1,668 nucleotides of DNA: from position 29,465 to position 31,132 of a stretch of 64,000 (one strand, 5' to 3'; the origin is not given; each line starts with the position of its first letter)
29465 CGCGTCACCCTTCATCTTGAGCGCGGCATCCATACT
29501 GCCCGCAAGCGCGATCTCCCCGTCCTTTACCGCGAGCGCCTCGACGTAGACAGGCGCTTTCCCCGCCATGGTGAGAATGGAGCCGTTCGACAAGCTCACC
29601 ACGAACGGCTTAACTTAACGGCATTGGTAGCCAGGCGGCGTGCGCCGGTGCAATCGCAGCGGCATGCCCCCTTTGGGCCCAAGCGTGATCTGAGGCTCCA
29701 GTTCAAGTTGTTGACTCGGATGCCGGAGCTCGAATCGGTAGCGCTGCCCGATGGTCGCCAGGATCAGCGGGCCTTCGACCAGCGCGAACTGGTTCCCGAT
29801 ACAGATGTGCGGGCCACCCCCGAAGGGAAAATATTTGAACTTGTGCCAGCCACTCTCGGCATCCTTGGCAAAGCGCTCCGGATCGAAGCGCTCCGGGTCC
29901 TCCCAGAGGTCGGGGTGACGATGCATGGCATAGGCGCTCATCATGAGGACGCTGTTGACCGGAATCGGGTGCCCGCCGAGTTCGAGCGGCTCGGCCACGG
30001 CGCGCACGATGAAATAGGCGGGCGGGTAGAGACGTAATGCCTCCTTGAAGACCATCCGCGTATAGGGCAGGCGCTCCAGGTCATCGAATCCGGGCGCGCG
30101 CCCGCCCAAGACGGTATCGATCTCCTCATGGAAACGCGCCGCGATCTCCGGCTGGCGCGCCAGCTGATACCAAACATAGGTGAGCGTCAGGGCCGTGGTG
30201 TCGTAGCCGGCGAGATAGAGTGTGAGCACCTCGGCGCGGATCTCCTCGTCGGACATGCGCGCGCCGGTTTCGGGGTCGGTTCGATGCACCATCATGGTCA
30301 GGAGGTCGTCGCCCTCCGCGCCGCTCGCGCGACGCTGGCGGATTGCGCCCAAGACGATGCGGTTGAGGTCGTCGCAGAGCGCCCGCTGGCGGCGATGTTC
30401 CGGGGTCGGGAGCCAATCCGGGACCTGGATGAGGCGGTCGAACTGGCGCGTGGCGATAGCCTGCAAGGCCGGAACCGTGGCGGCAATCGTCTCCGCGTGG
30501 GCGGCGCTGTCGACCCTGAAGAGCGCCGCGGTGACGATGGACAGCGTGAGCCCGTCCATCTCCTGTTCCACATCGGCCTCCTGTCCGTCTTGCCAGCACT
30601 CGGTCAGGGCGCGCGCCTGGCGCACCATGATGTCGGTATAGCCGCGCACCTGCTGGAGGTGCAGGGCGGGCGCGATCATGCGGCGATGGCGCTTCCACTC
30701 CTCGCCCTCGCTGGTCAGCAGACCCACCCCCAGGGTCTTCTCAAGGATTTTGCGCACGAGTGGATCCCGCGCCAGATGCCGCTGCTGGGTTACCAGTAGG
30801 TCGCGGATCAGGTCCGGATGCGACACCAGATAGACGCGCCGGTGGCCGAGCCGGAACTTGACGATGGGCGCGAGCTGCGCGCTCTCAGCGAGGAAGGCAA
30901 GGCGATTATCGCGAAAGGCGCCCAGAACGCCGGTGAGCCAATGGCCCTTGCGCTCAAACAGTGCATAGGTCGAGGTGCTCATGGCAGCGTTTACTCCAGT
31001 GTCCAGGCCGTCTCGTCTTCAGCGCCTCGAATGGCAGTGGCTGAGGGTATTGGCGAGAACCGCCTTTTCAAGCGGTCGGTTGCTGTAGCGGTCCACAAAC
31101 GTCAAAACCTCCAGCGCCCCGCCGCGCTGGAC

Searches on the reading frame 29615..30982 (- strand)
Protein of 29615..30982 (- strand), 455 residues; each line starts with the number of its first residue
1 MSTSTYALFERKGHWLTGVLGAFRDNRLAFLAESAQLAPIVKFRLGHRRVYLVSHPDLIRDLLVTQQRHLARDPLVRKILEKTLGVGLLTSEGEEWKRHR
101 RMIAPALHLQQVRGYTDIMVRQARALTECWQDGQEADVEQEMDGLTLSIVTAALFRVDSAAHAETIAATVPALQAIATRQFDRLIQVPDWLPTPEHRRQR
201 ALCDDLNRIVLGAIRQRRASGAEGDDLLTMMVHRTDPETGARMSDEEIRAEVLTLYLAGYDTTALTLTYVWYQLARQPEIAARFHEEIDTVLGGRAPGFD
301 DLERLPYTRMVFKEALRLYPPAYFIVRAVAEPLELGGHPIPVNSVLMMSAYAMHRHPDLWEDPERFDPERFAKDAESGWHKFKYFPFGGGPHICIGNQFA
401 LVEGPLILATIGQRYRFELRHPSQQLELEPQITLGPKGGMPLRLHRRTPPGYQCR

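Call 22: search_protein_families(library=pfam, max_evalue=0.001, proteins=[window:29615-30982:-])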
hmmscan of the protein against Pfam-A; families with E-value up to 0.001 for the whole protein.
window:29615-30982:- (455 aa): 1 family
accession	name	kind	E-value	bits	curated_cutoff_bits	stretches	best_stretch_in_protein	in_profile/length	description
PF00067.27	p450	-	3.4e-88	296.9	22.8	1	14-439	7-458/462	Cytochrome P450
